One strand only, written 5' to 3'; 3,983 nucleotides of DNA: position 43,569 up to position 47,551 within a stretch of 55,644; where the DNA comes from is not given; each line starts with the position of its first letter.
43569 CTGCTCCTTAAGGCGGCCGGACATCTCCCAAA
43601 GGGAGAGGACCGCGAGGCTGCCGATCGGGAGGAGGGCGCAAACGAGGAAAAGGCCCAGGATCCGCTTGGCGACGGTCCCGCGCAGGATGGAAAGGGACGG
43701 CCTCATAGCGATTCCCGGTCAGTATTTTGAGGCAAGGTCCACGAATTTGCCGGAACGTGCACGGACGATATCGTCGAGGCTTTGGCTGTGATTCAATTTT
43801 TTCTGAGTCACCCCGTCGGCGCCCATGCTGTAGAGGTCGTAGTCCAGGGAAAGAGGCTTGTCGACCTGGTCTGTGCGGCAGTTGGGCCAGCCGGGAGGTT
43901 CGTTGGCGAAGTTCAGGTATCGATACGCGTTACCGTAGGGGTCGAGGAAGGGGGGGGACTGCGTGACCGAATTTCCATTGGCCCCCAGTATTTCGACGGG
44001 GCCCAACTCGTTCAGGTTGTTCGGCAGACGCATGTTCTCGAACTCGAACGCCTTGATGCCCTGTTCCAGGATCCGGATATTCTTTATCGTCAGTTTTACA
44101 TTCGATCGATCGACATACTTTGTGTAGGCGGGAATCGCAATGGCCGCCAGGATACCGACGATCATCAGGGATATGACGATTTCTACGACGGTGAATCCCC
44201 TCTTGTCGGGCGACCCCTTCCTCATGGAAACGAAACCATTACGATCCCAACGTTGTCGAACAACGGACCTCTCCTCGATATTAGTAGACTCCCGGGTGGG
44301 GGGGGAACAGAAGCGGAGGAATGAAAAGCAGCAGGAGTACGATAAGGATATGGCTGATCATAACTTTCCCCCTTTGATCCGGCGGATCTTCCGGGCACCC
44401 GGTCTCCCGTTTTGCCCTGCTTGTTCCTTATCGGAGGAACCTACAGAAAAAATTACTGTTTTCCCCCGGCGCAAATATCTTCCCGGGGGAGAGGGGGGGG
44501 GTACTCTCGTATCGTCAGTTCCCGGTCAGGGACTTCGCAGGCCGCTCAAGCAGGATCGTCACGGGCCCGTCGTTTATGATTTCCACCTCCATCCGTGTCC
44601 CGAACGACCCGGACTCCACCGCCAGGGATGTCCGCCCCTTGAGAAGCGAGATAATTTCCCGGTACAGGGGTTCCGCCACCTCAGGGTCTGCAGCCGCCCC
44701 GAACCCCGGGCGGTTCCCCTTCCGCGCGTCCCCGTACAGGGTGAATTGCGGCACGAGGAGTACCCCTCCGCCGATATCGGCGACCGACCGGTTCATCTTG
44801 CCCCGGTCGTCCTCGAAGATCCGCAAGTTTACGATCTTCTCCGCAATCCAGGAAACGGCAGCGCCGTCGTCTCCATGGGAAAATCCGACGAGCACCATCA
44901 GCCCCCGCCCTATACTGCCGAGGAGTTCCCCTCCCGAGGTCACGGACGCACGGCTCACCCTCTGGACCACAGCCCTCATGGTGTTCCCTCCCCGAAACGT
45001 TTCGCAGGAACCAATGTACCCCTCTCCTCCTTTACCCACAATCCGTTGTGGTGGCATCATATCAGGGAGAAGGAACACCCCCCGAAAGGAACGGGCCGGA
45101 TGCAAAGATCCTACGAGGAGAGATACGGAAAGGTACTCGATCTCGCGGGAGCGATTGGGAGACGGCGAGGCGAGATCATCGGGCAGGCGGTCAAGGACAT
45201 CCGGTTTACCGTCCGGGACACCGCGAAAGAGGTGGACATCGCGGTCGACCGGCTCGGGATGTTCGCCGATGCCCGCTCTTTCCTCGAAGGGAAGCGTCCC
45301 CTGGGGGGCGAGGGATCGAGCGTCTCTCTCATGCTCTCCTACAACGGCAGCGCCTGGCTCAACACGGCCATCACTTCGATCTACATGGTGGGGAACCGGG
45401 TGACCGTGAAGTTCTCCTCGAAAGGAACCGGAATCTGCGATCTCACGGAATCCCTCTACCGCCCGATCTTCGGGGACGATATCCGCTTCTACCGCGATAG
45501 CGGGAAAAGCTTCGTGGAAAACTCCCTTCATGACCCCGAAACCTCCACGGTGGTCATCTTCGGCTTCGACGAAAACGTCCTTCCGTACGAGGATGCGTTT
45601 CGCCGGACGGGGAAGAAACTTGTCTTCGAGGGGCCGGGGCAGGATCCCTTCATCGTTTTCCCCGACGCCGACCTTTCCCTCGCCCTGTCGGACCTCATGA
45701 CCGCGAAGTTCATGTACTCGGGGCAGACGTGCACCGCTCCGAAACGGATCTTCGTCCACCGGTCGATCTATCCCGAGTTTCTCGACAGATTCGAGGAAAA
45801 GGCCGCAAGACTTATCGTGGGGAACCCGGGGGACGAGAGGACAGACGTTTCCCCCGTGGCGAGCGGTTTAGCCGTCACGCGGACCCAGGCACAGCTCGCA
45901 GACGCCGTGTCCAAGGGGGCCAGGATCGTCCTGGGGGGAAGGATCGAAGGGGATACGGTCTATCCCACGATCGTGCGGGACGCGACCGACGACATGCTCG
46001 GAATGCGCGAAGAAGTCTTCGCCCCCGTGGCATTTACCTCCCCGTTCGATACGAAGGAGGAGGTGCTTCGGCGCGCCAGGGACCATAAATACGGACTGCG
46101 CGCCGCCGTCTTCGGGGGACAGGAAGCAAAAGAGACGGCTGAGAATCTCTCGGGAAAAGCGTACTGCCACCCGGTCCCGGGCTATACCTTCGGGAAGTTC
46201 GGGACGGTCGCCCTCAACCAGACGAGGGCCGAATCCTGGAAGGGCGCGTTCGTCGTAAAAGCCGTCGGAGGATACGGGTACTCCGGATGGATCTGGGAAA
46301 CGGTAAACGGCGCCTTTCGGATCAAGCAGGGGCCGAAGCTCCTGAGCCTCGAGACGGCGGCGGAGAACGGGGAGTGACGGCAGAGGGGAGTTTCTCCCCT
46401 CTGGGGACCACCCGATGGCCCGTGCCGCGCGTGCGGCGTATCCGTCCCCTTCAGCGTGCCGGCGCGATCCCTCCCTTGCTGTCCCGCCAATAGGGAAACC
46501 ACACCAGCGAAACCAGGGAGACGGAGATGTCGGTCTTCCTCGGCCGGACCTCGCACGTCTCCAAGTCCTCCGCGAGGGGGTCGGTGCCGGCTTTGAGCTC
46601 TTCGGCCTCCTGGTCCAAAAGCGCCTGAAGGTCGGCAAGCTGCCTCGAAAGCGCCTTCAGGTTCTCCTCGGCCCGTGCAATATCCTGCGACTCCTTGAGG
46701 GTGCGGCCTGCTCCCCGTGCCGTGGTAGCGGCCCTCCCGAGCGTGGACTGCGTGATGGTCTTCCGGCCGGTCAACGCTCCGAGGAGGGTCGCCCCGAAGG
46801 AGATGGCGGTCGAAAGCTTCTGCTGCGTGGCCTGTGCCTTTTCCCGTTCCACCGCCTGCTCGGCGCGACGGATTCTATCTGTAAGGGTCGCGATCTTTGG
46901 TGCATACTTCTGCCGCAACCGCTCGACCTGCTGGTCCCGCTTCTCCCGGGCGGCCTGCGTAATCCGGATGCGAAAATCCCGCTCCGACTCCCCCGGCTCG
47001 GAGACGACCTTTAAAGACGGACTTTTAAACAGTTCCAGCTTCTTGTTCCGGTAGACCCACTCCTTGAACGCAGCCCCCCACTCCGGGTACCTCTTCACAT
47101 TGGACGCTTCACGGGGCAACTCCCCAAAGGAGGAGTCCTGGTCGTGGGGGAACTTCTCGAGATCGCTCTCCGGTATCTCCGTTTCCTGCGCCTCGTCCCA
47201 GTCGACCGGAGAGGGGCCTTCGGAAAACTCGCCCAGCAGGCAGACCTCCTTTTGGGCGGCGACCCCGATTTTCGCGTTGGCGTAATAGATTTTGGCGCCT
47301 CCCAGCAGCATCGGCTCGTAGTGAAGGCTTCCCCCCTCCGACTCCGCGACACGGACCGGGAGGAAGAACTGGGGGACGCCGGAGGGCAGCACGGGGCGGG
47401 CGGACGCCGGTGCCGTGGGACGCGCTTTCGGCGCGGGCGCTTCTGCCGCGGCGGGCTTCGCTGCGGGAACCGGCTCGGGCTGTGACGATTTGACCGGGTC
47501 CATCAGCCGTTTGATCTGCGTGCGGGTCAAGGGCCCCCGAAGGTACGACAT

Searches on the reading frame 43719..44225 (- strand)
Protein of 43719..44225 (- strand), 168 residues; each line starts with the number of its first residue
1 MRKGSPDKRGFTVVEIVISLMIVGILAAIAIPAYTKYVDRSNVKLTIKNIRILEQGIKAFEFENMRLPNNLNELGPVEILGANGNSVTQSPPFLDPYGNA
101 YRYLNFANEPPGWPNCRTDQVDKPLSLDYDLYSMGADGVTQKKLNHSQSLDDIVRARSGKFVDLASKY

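Call 63: search_protein_families(library=pfam, proteins=[window:43719-44225:-], max_evalue=0.001)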
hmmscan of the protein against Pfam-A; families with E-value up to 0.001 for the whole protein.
window:43719-44225:- (168 aa): 2 families
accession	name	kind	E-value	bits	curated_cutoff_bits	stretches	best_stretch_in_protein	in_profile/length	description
PF07963.17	N_methyl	-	2.9e-06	27.1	21.2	1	8-31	4-27/27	Prokaryotic N-terminal methylation motif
PF08334.16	T2SSG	-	3.9e-06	27.3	21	0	35-107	3-80/108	Type II secretion system (T2SS), protein G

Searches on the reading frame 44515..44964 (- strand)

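Call 63: search_protein_families(library=pfam, proteins=[window:44515-44964:-], max_evalue=0.001)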
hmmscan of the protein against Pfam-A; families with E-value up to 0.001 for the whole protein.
window:44515-44964:- (149 aa): 1 family
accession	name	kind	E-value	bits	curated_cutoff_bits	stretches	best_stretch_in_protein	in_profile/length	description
PF02580.21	Tyr_Deacylase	-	2e-54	184.3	25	1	1-140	5-144/144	D-Tyr-tRNA(Tyr) deacylase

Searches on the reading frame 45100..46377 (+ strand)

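Call 63: search_protein_families(library=pfam, proteins=[window:45100-46377:+], max_evalue=0.001)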
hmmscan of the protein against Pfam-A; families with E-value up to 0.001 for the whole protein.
window:45100-46377:+ (425 aa): 1 family
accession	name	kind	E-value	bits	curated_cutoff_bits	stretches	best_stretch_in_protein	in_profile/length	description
PF00171.27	Aldedh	-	1e-52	179.7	23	1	4-349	49-414/461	Aldehyde dehydrogenase family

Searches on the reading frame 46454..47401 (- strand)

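Call 72: search_protein_families(library=pfam, proteins=[window:46454-47401:-], max_evalue=10)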
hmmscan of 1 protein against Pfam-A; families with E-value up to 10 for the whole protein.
window:46454-47401:- (316 aa): 6 families
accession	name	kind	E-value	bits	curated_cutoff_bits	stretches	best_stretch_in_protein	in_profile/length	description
PF13206.11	VSG_B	-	0.012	15.4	25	1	78-223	63-180/352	Trypanosomal VSG domain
PF01442.23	Apolipoprotein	-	0.06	13.5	90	1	149-281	58-182/190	Apolipoprotein A1/A4/E domain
PF17939.6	TetR_C_30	-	0.1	13.4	26.3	1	124-208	2-86/115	Tetracyclin repressor-like, C-terminal domain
PF14362.11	DUF4407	-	0.1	12.3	31.3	1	146-277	112-222/297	Domain of unknown function (DUF4407)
PF07352.17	Phage_Mu_Gam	-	0.16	12.4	28.3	1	150-185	20-55/149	Bacteriophage Mu Gam like protein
PF18884.5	TSP3_bac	-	0.23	11.8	25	1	266-276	10-20/22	Bacterial TSP3 repeat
